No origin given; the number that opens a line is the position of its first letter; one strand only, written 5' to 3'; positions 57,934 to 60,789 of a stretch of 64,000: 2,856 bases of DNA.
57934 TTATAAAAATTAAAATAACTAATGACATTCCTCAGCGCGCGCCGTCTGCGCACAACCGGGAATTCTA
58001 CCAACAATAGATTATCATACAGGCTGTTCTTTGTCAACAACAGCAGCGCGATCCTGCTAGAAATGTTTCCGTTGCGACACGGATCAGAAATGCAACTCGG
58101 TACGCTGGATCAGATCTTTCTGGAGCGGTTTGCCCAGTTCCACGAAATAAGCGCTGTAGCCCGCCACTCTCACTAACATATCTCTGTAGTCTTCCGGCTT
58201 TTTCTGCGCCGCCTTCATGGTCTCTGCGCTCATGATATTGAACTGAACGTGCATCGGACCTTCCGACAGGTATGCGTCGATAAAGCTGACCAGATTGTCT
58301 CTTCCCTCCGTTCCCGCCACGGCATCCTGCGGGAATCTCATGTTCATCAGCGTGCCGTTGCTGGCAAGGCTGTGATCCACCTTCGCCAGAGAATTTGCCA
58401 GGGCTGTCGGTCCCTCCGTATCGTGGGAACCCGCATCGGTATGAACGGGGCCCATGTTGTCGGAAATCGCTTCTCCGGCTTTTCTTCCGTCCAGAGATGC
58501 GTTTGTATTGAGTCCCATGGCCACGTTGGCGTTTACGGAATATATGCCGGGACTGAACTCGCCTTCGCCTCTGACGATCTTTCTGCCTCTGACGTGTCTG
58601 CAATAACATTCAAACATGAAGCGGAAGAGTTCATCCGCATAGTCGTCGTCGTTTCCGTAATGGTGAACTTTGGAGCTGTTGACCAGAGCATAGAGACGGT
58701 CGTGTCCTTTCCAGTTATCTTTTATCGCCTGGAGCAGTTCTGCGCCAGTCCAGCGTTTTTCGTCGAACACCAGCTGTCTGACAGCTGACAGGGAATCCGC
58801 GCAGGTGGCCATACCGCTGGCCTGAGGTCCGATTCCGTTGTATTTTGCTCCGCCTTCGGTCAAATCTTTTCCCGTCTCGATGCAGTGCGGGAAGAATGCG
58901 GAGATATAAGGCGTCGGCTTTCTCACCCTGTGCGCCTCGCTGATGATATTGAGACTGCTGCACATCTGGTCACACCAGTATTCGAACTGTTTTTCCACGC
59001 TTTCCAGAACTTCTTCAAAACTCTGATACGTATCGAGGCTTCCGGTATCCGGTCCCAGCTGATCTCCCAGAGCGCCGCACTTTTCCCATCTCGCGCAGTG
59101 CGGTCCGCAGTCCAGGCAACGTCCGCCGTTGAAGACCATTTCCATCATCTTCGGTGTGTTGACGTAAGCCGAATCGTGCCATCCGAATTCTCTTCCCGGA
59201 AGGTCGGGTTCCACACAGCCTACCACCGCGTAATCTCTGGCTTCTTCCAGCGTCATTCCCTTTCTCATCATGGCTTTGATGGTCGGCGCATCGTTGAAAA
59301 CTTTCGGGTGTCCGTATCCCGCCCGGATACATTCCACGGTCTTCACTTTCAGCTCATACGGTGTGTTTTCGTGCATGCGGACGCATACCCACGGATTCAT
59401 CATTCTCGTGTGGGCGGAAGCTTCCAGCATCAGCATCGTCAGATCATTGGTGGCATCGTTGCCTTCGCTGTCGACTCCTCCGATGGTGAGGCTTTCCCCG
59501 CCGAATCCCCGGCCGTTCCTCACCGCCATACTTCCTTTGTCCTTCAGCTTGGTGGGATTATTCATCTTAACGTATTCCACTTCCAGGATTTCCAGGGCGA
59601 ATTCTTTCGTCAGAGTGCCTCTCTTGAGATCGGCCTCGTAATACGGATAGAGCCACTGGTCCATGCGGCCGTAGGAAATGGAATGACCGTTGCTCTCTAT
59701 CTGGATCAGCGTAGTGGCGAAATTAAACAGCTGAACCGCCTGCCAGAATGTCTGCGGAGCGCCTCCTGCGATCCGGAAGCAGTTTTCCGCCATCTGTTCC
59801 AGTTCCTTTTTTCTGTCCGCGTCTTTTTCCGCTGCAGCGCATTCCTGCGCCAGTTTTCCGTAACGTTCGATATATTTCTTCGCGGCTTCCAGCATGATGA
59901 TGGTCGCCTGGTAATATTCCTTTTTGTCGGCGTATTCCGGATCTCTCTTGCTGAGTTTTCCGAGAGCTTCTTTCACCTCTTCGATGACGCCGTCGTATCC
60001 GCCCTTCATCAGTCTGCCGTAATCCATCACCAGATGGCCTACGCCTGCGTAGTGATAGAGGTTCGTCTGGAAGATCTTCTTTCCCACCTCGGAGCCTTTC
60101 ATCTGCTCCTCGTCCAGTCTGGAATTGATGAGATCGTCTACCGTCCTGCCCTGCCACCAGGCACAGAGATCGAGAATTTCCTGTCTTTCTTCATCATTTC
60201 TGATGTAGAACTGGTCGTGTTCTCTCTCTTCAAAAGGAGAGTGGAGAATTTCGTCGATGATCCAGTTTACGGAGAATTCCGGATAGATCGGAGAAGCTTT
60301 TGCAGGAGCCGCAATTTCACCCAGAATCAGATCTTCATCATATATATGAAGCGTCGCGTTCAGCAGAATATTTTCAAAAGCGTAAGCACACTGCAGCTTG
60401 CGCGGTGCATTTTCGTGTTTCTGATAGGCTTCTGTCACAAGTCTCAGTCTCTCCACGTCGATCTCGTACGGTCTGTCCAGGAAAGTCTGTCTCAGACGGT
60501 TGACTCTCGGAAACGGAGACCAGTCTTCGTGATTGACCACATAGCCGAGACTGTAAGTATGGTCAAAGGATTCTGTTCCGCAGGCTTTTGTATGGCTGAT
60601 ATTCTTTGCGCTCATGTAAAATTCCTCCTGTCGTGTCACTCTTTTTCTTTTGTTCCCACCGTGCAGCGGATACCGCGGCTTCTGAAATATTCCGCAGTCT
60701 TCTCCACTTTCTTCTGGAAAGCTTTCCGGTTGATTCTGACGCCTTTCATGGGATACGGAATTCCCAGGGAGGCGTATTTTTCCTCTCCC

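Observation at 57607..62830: Orphan glycyl-radical enzyme cassette: LuxR regulator - activase - GRE (Cys-x-Glu type) - small acidic protein, with no microcompartment or pathway genes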

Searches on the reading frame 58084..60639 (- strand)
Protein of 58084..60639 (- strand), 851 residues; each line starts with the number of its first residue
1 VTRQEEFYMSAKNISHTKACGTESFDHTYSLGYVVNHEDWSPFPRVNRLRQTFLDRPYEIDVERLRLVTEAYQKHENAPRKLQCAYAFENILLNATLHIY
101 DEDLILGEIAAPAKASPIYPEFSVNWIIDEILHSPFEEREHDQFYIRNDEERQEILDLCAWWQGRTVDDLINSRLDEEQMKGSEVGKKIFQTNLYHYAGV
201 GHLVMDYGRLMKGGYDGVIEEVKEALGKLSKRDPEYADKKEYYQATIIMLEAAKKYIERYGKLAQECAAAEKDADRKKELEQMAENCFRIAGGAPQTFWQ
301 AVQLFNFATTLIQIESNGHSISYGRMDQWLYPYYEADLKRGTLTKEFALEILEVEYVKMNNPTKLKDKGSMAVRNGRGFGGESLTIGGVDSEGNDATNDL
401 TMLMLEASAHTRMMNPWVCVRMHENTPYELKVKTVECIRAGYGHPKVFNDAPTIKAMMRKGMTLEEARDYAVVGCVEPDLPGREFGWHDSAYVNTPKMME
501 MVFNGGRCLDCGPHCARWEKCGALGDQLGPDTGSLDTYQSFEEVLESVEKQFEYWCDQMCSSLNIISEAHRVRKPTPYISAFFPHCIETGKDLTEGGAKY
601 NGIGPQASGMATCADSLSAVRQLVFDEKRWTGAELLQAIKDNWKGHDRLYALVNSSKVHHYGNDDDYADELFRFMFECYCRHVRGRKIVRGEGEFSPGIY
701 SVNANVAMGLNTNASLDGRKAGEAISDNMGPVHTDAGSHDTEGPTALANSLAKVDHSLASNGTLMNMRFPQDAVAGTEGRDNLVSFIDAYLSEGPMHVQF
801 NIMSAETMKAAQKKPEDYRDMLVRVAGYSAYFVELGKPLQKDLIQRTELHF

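Call 4: search_protein_families(library=pfam, proteins=[window:58084-60639:-], max_evalue=0.01)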
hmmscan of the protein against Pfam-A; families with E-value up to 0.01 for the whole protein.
window:58084-60639:- (851 aa): 2 families
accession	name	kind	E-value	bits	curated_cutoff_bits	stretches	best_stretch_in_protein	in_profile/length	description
PF02901.20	PFL-like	-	7.8e-202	672.8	24.3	1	44-709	3-647/647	Pyruvate formate lyase-like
PF01228.26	Gly_radical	-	5.2e-28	98.1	22.2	1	738-833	10-106/106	Glycine radical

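Call 5: search_protein_families(library=ncbifam, proteins=[window:58084-60639:-], max_evalue=0.01)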
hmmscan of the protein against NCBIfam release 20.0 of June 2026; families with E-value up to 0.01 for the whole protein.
window:58084-60639:- (851 aa): 12 families
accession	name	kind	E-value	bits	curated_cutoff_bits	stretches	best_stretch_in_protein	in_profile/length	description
NF048009.1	SfplDhtHpfGKleb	equivalog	0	1697.7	1000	1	19-851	1-824/824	(2S)-3-sulfopropanediol dehydratase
TIGR01774.1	PFL2-3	subfamily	4.2e-204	680.1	678.2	1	45-849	5-784/786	formate C-acetyltransferase/glycerol dehydratase family glycyl radical enzyme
NF007437.0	PRK09983.1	equivalog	5.7e-170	567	1109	2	45-503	4-447/765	formate C-acetyltransferase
NF043068.1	glycl_HYPD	equivalog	2.4e-160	535.2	1100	1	45-850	3-783/784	trans-4-hydroxy-L-proline dehydratase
TIGR04394.1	choline_CutC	equivalog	5.8e-154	514.6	1050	1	44-849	3-786/789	choline trimethylamine-lyase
NF048011.1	SfplDhtHpsGDes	equivalog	1.1e-144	483.7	1000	1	45-848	25-818/821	(2S)-3-sulfopropanediol dehydratase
NF033718.1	indole_decarb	equivalog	6.2e-120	401.8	1100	2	143-849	153-866/868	indoleacetate decarboxylase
NF033715.1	glycyl_HPDL_Lrg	equivalog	1.2e-104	350.9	1150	1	145-849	168-899/901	4-hydroxyphenylacetate decarboxylase large subunit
TIGR01255.1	pyr_form_ly_1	equivalog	1.9e-34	119.2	994.2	1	288-847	227-739/744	formate C-acetyltransferase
NF038360.1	rad_fix_GrcA3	exception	2.3e-16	59.6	158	1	781-847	7-73/78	autonomous glycyl radical cofactor GrcA3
NF008341.1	PRK11127.1-1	equivalog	1.2e-10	41.3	145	1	792-847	20-75/80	autonomous glycyl radical cofactor GrcA2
TIGR04365.1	spare_glycyl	equivalog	1e-08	35.5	170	1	790-847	64-121/126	autonomous glycyl radical cofactor GrcA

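Call 6: search_solved_structures(query=window:58084-60639:-, max_evalue=1e-10)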
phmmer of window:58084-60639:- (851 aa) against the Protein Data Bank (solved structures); distinct sequences matched with E-value up to 1e-10: 34.
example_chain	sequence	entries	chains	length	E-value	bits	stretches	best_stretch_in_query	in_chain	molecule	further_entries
1r8w_A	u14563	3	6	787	4.5e-184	617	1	44-848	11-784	glycerol dehydratase | B12-independent glycerol dehydratase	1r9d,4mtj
9rco_A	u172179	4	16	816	3.6e-166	557.8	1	41-851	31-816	Glycyl radical protein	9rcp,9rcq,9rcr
5i2a_A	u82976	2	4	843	6.5e-162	543.7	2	44-647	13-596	Diol-dehydratase | Diol dehydratase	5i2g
8yjo_A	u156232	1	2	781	2.2e-143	482.4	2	44-503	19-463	Probable dehydratase PflD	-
8id0_A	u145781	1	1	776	1.1e-140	473.4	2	43-502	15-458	formate C-acetyltransferase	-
9ht9_A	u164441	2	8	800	7.2e-132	444.3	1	39-850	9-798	Choline trimethylamine-lyase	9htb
6vue_A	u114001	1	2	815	8.8e-132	444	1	41-850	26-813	Choline trimethylamine-lyase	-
5faw_A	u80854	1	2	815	8.8e-132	444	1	41-850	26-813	Choline trimethylamine-lyase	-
9r0v_A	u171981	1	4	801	1.5e-131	443.3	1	41-850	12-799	Choline trimethylamine-lyase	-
5fau_A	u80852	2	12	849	1.7e-131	443.1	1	41-850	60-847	Choline trimethylamine-lyase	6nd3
5fay_A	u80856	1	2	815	1.9e-131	442.9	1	41-850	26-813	Choline trimethylamine-lyase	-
5fav_A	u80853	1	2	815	2.3e-131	442.7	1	41-850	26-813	Choline trimethylamine-lyase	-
5kdp_A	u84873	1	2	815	5.9e-131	441.3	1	41-850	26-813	Choline trimethylamine-lyase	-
9f3w_A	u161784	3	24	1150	1.5e-128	433.3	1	43-849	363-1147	Choline trimethylamine-lyase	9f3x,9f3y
6vxc_A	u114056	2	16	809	1.1e-121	410.7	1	24-850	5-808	Trans-4-hydroxy-L-proline dehydratase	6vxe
6lon_B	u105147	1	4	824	6.1e-102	345.3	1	59-848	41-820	PFL2/glycerol dehydratase family glycyl radical enzyme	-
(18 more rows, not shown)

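Call 13: find_homologous_proteins(query=window:58084-60639:-, max_evalue=1e-50)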
Query window:58084-60639:- (851 aa): 1861 proteins with E <= 1e-50 among 8000 candidates; the best 120 are listed.
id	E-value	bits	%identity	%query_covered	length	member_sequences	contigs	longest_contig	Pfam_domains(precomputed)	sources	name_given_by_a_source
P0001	0.0e+0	1976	99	99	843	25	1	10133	PF02901.21,PF01228.27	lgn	-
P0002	0.0e+0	1685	82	99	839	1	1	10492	PF02901.21,PF01228.27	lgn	-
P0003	0.0e+0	1681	83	98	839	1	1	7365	PF02901.21,PF01228.27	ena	-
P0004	0.0e+0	1677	83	99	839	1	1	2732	PF02901.21,PF01228.27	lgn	-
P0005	0.0e+0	1676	83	99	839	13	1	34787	PF02901.21,PF01228.27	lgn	-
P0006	0.0e+0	1675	83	99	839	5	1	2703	PF02901.21,PF01228.27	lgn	-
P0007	0.0e+0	1672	83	98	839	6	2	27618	PF02901.21,PF01228.27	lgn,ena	-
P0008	0.0e+0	1671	82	99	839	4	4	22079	PF02901.21,PF01228.27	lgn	-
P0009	0.0e+0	1670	82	99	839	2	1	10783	PF02901.21,PF01228.27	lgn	-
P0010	0.0e+0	1670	82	99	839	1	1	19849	PF02901.21,PF01228.27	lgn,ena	-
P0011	0.0e+0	1667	82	99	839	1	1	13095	PF02901.21,PF01228.27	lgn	-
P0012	0.0e+0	1667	83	99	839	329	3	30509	PF02901.21,PF01228.27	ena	-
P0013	0.0e+0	1666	82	98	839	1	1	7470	PF02901.21,PF01228.27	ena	-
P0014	0.0e+0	1665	83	99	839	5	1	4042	PF02901.21,PF01228.27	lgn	-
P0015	0.0e+0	1665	82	98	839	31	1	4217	PF02901.21,PF01228.27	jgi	-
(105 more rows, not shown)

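Call 14: find_encoding_contigs(protein=window:58084-60615:-, flank=10000, max_places=10)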
Protein window:58084-60615:- (843 aa): 1 contig read that carries it; 1 place shown.
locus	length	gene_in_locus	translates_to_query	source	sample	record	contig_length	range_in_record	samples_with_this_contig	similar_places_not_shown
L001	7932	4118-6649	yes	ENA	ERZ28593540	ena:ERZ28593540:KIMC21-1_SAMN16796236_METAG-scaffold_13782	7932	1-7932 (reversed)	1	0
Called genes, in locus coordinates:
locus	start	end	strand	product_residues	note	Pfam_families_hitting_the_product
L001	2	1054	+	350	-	?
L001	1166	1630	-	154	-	PF01139:RtcB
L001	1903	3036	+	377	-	PF00196:GerE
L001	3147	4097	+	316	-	PF13353:Fer4_12 (weak), PF04055:Radical_SAM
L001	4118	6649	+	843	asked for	PF02901:PFL-like, PF01228:Gly_radical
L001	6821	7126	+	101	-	-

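Call 17: find_related_loci(query=window:58084-60615:-, collection=genome_contigs, flank=10000)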
Query window:58084-60615:- (843 aa) in genome_contigs; peptide patterns used: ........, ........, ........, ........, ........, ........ (x = any residue, [..] = any of these).
223 stretches matched a pattern; 214 encode a relative of the query (tblastn E <= 1e-3); the best 80 are kept; 80 distinct loci.
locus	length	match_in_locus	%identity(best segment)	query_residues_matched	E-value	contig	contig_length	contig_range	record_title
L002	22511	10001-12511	83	6-843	0e+0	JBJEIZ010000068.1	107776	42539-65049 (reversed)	MAG: Brotaphodocola sp. isolate PUUB56_bin.019 NODE_73_length_107776_cov_20.241996, whole genome shotgun sequence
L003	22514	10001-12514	82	5-843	0e+0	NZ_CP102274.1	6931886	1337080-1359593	Hungatella hathewayi strain DSM 13479 chromosome, complete genome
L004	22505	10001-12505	82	8-843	0e+0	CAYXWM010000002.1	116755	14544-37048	MAG TPA_asm: uncultured Defluviitaleaceae bacterium isolate SRP242652_co2_103 genome assembly, contig: NODE_195_length_1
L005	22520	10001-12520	83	3-843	0e+0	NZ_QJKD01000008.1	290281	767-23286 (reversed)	Hungatella effluvii strain DSM 24995 Ga0244553_108, whole genome shotgun sequence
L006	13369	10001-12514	82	5-843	0e+0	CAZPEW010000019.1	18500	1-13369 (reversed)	MAG TPA_asm: uncultured Lachnospiraceae bacterium isolate SRP286056_co2_424 genome assembly, contig: NODE_4597_length_18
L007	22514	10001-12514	81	5-843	0e+0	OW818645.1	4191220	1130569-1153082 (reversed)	metagenome genome assembly, chromosome: 1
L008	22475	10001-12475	82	5-843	0e+0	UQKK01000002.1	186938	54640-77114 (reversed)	uncultured Ruminococcus sp. isolate UMGS362 genome assembly, contig: NODE_24_length_186938_cov_9.048373, whole genome sh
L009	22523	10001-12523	81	2-843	0e+0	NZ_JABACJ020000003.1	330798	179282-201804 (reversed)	Faecalicatena faecalis strain AGMB00832 Contig_3, whole genome shotgun sequence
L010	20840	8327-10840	81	5-843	0e+0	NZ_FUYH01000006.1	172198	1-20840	Caloramator quimbayensis strain USBA 833, whole genome shotgun sequence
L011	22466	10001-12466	80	8-843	0e+0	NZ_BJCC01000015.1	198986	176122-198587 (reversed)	Enterococcus florum strain Gos25-1 sequence15, whole genome shotgun sequence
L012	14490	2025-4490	81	8-843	0e+0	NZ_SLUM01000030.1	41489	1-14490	Allofournierella massiliensis strain DSM 100451 Ga0244722_130, whole genome shotgun sequence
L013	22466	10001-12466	80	8-843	0e+0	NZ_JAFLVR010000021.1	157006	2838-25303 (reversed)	Candidatus Enterococcus murrayae strain MJM16 scaffold3.21, whole genome shotgun sequence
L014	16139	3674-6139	80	8-843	0e+0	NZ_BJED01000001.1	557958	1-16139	Enterococcus hulanensis strain 190-7 scaffold1, whole genome shotgun sequence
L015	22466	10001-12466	80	8-843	0e+0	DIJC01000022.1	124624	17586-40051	MAG TPA_asm: Enterobacteriaceae bacterium UBA5654 UBA5654_contig_204, whole genome shotgun sequence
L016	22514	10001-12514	79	5-843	0e+0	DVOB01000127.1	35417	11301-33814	MAG TPA_asm: Candidatus Allocopromorpha excrementipullorum isolate ChiSjej4B22-8349 ChiSjej4B22M5__C183838_L35417_SRR632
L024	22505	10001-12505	80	8-843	0e+0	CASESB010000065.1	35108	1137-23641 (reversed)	uncultured Firmicutes bacterium isolate CO.O105.metabat-bins.114 genome assembly, contig: CO.O105.metabat-bins.114.fa_k1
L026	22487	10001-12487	78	1-843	0e+0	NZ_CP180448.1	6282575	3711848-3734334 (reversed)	Klebsiella sp. MISC125 chromosome, complete genome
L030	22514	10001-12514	78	5-843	0e+0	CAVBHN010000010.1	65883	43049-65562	Faecalibacterium sp. CAG:74 isolate H07666-L1_cleanbin_000010 genome assembly, contig: Spades_H07666-L1_contig_167, whol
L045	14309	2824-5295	78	5-843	0e+0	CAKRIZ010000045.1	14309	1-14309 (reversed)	MAG: uncultured Eubacterium sp. isolate REFINED_METABAT215_TOP10_CONTIGS_1500_ASSEMBLY_K77_MERGED__Hadza_PheChl_Fiber-Ha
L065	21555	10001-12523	73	2-843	0e+0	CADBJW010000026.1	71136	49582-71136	MAG: uncultured Clostridiales bacterium isolate RUG14038 genome assembly, contig: RUG14038_asm_26, whole genome shotgun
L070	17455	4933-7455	73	8-843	0e+0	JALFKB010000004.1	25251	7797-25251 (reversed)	MAG: Clostridiales bacterium isolate SUG752 k141_428, whole genome shotgun sequence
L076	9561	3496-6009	73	5-843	0e+0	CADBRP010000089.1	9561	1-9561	MAG: uncultured Clostridiales bacterium isolate RUG14238 genome assembly, contig: RUG14238_asm_89, whole genome shotgun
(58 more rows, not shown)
